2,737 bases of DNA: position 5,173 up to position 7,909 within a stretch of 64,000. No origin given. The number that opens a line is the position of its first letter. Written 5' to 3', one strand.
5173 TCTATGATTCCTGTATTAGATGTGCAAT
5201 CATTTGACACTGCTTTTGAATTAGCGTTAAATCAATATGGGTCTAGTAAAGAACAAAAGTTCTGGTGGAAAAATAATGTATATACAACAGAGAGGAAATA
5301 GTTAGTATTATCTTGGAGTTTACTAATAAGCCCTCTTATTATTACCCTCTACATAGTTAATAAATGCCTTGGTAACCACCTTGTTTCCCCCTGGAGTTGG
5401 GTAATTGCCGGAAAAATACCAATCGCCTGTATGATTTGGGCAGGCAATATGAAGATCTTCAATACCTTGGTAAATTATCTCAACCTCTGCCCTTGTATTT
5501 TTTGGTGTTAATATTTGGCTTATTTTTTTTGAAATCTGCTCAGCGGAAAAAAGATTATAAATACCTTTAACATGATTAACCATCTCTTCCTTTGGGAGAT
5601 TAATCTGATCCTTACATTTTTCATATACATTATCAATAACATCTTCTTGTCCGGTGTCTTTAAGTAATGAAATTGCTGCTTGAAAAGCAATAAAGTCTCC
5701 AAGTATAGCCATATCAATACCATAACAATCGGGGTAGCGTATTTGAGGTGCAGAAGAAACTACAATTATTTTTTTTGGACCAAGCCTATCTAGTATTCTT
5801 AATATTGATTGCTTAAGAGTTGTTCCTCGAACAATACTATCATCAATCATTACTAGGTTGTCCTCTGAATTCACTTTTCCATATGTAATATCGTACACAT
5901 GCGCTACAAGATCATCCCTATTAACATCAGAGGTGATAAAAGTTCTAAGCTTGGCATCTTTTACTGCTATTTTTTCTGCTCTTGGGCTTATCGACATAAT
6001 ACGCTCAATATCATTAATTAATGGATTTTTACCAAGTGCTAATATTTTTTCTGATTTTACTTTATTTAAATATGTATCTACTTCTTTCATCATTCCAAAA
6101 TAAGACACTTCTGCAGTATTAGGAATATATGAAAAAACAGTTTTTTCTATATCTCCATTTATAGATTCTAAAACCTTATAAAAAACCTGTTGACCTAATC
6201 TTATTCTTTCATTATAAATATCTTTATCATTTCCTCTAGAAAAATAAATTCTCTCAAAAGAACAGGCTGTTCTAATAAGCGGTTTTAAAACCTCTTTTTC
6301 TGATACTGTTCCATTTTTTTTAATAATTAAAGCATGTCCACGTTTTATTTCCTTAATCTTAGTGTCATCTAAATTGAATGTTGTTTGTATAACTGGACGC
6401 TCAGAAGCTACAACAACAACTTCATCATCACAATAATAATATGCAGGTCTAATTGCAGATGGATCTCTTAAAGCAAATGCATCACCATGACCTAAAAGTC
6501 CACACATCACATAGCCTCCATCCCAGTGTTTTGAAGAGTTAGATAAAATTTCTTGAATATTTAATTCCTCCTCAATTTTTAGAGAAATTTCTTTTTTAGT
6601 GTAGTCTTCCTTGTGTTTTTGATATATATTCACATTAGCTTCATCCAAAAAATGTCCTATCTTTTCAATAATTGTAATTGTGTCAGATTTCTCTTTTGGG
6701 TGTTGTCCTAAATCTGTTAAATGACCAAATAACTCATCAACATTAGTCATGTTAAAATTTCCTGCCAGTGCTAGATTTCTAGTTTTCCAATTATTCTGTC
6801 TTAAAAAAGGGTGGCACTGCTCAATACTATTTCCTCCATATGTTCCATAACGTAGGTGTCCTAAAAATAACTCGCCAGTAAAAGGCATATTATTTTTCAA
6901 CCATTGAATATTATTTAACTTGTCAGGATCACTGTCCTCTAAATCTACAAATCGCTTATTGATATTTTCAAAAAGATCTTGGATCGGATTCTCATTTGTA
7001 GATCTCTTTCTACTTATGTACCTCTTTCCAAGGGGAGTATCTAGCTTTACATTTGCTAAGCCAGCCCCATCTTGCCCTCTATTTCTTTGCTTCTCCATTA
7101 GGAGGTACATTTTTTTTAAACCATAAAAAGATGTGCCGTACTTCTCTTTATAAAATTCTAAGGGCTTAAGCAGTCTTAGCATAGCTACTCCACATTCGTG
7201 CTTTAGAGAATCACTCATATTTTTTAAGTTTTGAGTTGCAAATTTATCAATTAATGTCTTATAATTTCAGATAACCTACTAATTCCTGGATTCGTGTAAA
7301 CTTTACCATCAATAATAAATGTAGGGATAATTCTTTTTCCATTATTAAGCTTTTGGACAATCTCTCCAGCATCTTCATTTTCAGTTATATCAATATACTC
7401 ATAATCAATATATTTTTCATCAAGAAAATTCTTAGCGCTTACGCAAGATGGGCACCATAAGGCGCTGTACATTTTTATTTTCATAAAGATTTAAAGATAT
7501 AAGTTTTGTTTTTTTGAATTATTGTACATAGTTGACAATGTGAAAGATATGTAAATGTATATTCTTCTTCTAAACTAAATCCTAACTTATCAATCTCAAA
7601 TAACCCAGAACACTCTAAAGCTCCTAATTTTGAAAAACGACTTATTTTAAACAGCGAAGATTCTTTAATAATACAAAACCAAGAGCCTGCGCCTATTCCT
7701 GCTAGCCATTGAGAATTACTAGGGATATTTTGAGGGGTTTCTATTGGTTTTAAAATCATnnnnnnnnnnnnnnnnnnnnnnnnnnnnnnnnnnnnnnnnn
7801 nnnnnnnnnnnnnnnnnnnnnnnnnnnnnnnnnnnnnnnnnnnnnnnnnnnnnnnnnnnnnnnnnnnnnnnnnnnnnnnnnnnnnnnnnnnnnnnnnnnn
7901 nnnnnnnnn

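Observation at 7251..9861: Translationally coupled operon: PLP decarboxylase, His/His/Cys protein, CxxC mini-protein, glutaredoxin-like protein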

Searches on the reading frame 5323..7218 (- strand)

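Call 3: search_protein_families(library=pfam, proteins=[window:5323-7218:-], max_evalue=1)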
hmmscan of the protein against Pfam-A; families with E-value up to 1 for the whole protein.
window:5323-7218:- (631 aa): 7 families
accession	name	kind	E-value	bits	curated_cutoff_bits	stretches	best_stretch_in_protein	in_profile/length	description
PF13522.11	GATase_6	-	4.2e-06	27.3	27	1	112-185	7-75/130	Glutamine amidotransferase domain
PF13537.11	GATase_7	-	3.1e-05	24.4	25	1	189-277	64-121/123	Glutamine amidotransferase domain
PF13230.11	GATase_4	-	0.00023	20.6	23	1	93-166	49-121/272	Glutamine amidotransferases class-II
PF00310.26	GATase_2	-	0.033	13.4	19.9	1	216-313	312-409/420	Glutamine amidotransferases class-II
PF16987.10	KIX_2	-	0.12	12.7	25.6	1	299-340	24-66/83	KIX domain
PF09440.15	eIF3_N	-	0.15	12.8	26.8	0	513-576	35-98/133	eIF3 subunit 6 N terminal domain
PF15609.12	PRTase_2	-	0.19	11.7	28.8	1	447-488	114-155/188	Phosphoribosyl transferase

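Call 4: search_protein_families(library=ncbifam, proteins=[window:5323-7218:-], max_evalue=1)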
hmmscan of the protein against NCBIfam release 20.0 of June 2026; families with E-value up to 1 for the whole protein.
window:5323-7218:- (631 aa): 4 families
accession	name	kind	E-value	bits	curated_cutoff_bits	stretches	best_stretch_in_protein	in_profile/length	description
TIGR01134.1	purF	equivalog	1.8e-33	116.5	350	2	114-356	63-272/432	amidophosphoribosyltransferase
NF001484.0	PRK00331.1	subfamily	0.00024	19.6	381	1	100-312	50-237/601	isomerizing glutamine--fructose-6-phosphate transaminase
NF008379.0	PRK11174.1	equivalog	0.0032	16.2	684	1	115-217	269-354/588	heme ABC transporter permease/ATP-binding protein CydD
TIGR01536.1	asn_synth_AEB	equivalog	0.023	13.7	267.1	1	245-282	134-171/517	asparagine synthase (glutamine-hydrolyzing)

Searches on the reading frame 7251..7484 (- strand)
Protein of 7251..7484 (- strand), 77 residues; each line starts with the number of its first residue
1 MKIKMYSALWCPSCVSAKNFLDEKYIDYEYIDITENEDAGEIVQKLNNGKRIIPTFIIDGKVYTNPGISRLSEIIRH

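Call 3: search_protein_families(library=pfam, proteins=[window:7251-7484:-], max_evalue=1)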
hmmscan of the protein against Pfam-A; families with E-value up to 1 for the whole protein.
window:7251-7484:- (77 aa): 10 families
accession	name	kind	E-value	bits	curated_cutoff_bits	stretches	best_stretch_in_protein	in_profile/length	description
PF00462.30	Glutaredoxin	-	1.2e-12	48.2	22.9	1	3-62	1-59/60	Glutaredoxin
PF13417.12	GST_N_3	-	0.00031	21.5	22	1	6-64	2-58/75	Glutathione S-transferase, N-terminal domain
PF13462.12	Thioredoxin_4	-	0.0036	18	23.2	1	52-75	139-163/165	Thioredoxin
PF07315.17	DUF1462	-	0.0055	17.4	25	1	22-76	34-90/93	Protein of unknown function (DUF1462)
PF13409.12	GST_N_2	-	0.0061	17.6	25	1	10-64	1-58/70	Glutathione S-transferase, N-terminal domain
PF04908.21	SH3BGR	-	0.0084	16.7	21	1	19-47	25-53/99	SH3-binding, glutamic acid-rich protein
PF13192.12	Thioredoxin_3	-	0.011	16.2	24.8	1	1-64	1-61/76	Thioredoxin domain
PF05768.20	Glrx-like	-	0.014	16.1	26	1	3-40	2-43/77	Glutaredoxin-like domain (DUF836)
PF02798.26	GST_N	-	0.016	16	20.9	1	1-62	1-63/76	Glutathione S-transferase, N-terminal domain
PF14595.12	Thioredoxin_9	-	0.02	15.2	25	1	6-58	48-103/129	Thioredoxin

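Call 4: search_protein_families(library=ncbifam, proteins=[window:7251-7484:-], max_evalue=1)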
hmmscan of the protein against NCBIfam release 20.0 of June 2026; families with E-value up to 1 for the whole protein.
window:7251-7484:- (77 aa): 22 families
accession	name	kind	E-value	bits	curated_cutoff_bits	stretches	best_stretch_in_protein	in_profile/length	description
TIGR02200.1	GlrX_actino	hypoth_equivalog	9.3e-19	67.6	89.5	1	2-73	1-73/77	mycoredoxin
TIGR02196.1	GlrX_YruB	hypoth_equivalog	1.2e-14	54.6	88.55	1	2-62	1-60/74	glutaredoxin-like protein, YruB-family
NF041212.1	Uxx_star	subfamily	4.7e-12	46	66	1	3-64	1-62/70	Uxx-star family glutaredoxin-like (seleno)protein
TIGR02181.1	GRX_bact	equivalog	1.6e-09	37.8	90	1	3-60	1-58/80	glutaredoxin 3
NF045501.1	HUGP_GUXX-star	exception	6.6e-09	35.6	325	1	3-63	167-227/236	HUGP/GUXX-star fusion selenoprotein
NF041211.1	gluta_UXX_star_2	equivalog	1.4e-08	34.6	100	1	5-62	3-60/71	UXX-star (seleno)protein family 2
TIGR02194.1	GlrX_NrdH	subfamily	2.7e-07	30.7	85.75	1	3-60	1-56/72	glutaredoxin-like protein NrdH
NF047338.1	gluta_UXX_star_3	exception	1.9e-06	27.8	97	1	4-66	2-64/70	UXX-star (seleno)protein family 3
TIGR02190.1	GlrX-dom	hypoth_equivalog_domain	2.4e-06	27.4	99.3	1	3-62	10-67/79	glutaredoxin-family domain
TIGR02180.1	GRX_euk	equivalog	5.4e-06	26.5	87.25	1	5-62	3-64/84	glutaredoxin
NF007923.0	PRK10638.1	equivalog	6e-06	26.2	129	1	2-61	3-61/83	glutaredoxin 3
NF041114.2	gluta_UXX_star_1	equivalog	6.8e-06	26.2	72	1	5-62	3-60/70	UXX-star selenoprotein family 1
TIGR01617.1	arsC_related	subfamily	0.00013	22.2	75.05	1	3-45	1-43/117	Spx/MgsR family RNA polymerase-binding regulatory protein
TIGR00411.1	redox_disulf_1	equivalog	0.0016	18.5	92.75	1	2-73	2-76/82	MJ0307 family thioredoxin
NF007657.0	PRK10329.1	equivalog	0.0024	17.9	131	1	1-59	1-57/81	glutaredoxin-like protein NrdH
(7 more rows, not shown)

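Call 19: search_protein_families(library=padloc, proteins=[window:7251-7484:-], max_evalue=1)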
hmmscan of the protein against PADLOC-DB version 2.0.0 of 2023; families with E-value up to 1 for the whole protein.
window:7251-7484:- (77 aa): 0 families

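Call 22: search_solved_structures(query=window:7251-7484:-, max_evalue=0.001)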
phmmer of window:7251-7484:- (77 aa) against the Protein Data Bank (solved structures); distinct sequences matched with E-value up to 0.001: 15.
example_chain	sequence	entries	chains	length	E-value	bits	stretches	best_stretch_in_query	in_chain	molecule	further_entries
2lqo_A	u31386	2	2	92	1.3e-09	41.2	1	3-70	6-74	Putative glutaredoxin Rv3198.1/MT3292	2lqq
3zit_A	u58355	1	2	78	7.6e-06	29.2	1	2-75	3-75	THIOREDOXIN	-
3zij_A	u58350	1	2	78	7.6e-06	29.2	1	2-75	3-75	THIOREDOXIN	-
3kp8_A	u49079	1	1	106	4.1e-05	26.9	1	5-65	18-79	VKORC1/thioredoxin domain protein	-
4mjc_A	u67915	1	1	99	0.00018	24.8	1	2-61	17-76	Probable glutaredoxin ssr2061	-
4mja_A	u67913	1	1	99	0.00019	24.8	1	2-61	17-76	Probable glutaredoxin ssr2061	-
3qmx_A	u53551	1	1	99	0.00019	24.8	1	2-61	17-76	Glutaredoxin A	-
4mjb_A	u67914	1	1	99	0.0002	24.7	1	2-61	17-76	Probable glutaredoxin ssr2061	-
3kp9_A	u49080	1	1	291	0.0003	24.1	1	5-65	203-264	VKORC1/thioredoxin domain protein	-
4nv2_A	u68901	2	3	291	0.00031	24.1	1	5-65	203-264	VKORC1/thioredoxin domain protein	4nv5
4tr0_A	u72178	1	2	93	0.00035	23.9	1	3-60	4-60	Glutaredoxin 3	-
4mje_A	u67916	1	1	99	0.00051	23.4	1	2-61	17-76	Probable glutaredoxin ssr2061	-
4fiw_A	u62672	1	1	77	0.00065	23.1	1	1-67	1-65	Putative glutaredoxin NrdH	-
7ncv_A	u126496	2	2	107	0.00089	22.6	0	2-62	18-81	Glutaredoxin, CPYC type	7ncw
3ic4_A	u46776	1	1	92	0.00092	22.6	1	3-76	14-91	Glutaredoxin (Grx-1)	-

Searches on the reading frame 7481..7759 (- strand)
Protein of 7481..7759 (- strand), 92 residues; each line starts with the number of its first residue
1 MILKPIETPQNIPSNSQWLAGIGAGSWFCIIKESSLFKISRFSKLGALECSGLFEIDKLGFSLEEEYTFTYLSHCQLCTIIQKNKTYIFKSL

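Call 3: search_protein_families(library=pfam, proteins=[window:7481-7759:-], max_evalue=1)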
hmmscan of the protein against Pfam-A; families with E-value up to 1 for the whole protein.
window:7481-7759:- (92 aa): 2 families
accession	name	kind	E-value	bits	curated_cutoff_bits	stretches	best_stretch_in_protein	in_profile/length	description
PF20405.4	DUF6695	-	1.1e-25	90.1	25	1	17-91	2-78/79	DUF6695 C-terminal domain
PF00050.26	Kazal_1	-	0.17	12.4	21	1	69-90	22-43/49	Kazal-type serine protease inhibitor domain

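Call 4: search_protein_families(library=ncbifam, proteins=[window:7481-7759:-], max_evalue=1)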
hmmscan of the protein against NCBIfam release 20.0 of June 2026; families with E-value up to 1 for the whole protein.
window:7481-7759:- (92 aa): 0 families

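Call 19: search_protein_families(library=padloc, proteins=[window:7481-7759:-], max_evalue=1)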
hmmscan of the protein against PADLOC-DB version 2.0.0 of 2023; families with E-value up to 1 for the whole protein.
window:7481-7759:- (92 aa): 0 families

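Call 21: search_solved_structures(query=window:7481-7759:-, max_evalue=10, show_alignments=1)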
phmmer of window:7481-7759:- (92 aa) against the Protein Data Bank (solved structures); distinct sequences matched with E-value up to 10: 0.

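Call 40: find_homologous_proteins(query=window:7481-7759:-, max_evalue=0.001)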
Query window:7481-7759:- (92 aa): 13 proteins with E <= 0.001 among 13 candidates.
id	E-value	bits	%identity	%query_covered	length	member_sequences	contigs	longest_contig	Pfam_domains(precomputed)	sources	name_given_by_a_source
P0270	5.1e-51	189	95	100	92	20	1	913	PF20405.5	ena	-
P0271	1.5e-50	187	91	100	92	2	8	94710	PF20405.5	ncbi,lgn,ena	ncbi:MAG: DUF6695 family protein [Flavobacteriales bacterium]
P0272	3.1e-49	183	89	100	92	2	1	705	PF20405.5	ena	-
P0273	5.3e-46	173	85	100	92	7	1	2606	PF20405.5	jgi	jgi:hypothetical protein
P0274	4.3e-45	170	84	100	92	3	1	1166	PF20405.5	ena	-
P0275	6.4e-34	134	67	98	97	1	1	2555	PF20405.5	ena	-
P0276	4.7e-29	118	59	88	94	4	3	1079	PF20405.5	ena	-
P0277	5.1e-29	118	62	97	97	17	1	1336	PF20405.5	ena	-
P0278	3.0e-28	116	68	86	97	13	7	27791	PF20405.5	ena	-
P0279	2.5e-26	110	55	97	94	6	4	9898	PF20405.5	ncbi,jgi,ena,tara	tara:strand:+ start:4417 stop:4701 length:285 start_codon:yes stop_codon:yes gene_type:complete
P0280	9.9e-26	108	52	97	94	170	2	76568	PF20405.5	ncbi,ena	-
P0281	1.2e-19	88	49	99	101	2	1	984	PF20405.5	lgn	-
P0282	3.0e-18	84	53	80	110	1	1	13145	PF20405.5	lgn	-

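Call 50: predict_structure(alignment_id=A3)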
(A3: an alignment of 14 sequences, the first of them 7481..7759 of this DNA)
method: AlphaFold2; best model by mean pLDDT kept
length: 92 residues; sequences in the alignment: 14
mean_pLDDT: 86.7   pTM: 0.75
mean pLDDT of the five models: 86.7, 86.0, 85.2, 84.0, 83.5
residues with pLDDT >= 90: 52; 70-90: 31; 50-70: 6; < 50: 3
segments of 3 or more residues with pLDDT < 50: 1-3
pLDDT, mean of each block of 10 residues (from residue 1): 63 87 81 93 90 93 92 87 94 88
secondary structure, 60 per line:
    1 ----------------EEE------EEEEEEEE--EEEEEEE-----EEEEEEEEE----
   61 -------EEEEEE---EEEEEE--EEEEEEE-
elements in order: E17-19 E26-33 E36-42 E48-56 E68-73 E77-82 E85-91

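Call 52: fold_search(model_id=the predicted structure, library=pdb)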
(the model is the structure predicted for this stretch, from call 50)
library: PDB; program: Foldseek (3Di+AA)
matches with E <= 10: 664; with E <= 0.001: 0
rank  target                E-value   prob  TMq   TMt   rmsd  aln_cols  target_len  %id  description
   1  7nyq_B                1.4e-01  0.96  0.45  0.19   5.0        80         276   14  Crystal structure of the Mei-P26 NHL domain (released 2022-05-04)
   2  8tvd_C                2.0e-01  0.60  0.26  0.13   7.8        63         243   21  Fab 221-11 in complex with OspA (released 2024-08-28)
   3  8suc                  2.1e-01  0.91  0.43  0.17   5.3        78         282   15  NHL-2 NHL domain (released 2024-05-08)
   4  2oqb_B                2.4e-01  0.75  0.31  0.28  10.1        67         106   10  Crystal structure of the N-terminal domain of coactivator-associated methyltransferase 1 (CARM1) (released 2007-10-30)
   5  4xuu_C                2.4e-01  0.35  0.33  0.20  12.3       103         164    7  The hSac2 domain from human phosphoinositide phosphatase Sac2 (released 2015-02-25)
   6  2fkg                  3.2e-01  0.47  0.26  0.11   7.8        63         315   21  The Crystal Structure of Engineered OspA (released 2006-11-21)
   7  2oqb_A                3.4e-01  0.69  0.31  0.27  10.4        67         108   10  Crystal structure of the N-terminal domain of coactivator-associated methyltransferase 1 (CARM1) (released 2007-10-30)
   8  3u12_A                3.8e-01  0.16  0.25  0.22  10.3        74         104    5  The pleckstrin homology (PH) domain of USP37 (released 2011-11-09)
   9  1n0s_A                3.8e-01  0.15  0.25  0.15  12.0        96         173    9  ENGINEERED LIPOCALIN FLUA IN COMPLEX WITH FLUORESCEIN (released 2003-08-05)
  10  2ol8                  4.2e-01  0.44  0.26  0.13   7.3        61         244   20  The crystal structure of OspA mutant (released 2007-12-11)
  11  2oy7                  4.2e-01  0.44  0.26  0.11   7.4        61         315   20  The crystal structure of OspA mutant (released 2008-03-04)
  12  7nyq_A                4.4e-01  0.63  0.38  0.14   7.2        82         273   15  Crystal structure of the Mei-P26 NHL domain (released 2022-05-04)
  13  2oy5                  4.4e-01  0.41  0.27  0.12   8.0        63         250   21  The crystal structure of OspA mutant (released 2008-03-04)
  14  3ec5                  4.4e-01  0.41  0.26  0.10   7.9        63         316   21  The crystal structure of Thioflavin-T (ThT) binding OspA mutant (released 2009-02-03)
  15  8qgy_A                4.4e-01  0.16  0.23  0.04  10.0        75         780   15  Cryo-EM structure of C-terminally truncated Apoptosis signal-regulating kinase 1 (ASK1) (released 2024-04-03)
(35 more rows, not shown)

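Call 81: search_dna_similar(query=window:7481-7759:-, collection=plasmids, mode=protein, max_evalue=0.01, max_rows=20)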
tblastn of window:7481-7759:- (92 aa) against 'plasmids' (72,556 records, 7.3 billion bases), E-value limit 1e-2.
Records with a match: 2; places in all: 2; records where one place covers at least 80% of the query: 2.
Best place of each record, by identity: <60% 2.
By first word of the organism name: Emticicia 1; Aureibacter 1.
By predicted mobility (MOB-suite, as given by PLSDB): conjugative 1; non-mobilizable 1.
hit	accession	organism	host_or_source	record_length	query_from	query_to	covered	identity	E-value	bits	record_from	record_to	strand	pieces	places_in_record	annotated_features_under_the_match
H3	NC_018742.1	Emticicia oligotrophica DSM 17448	warm spring water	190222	9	89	88%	43.2%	4e-13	70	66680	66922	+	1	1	DUF6695 family protein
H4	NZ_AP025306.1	Aureibacter tunicatorum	-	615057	6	92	95%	31.2%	2e-7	54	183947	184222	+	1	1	DUF6695 family protein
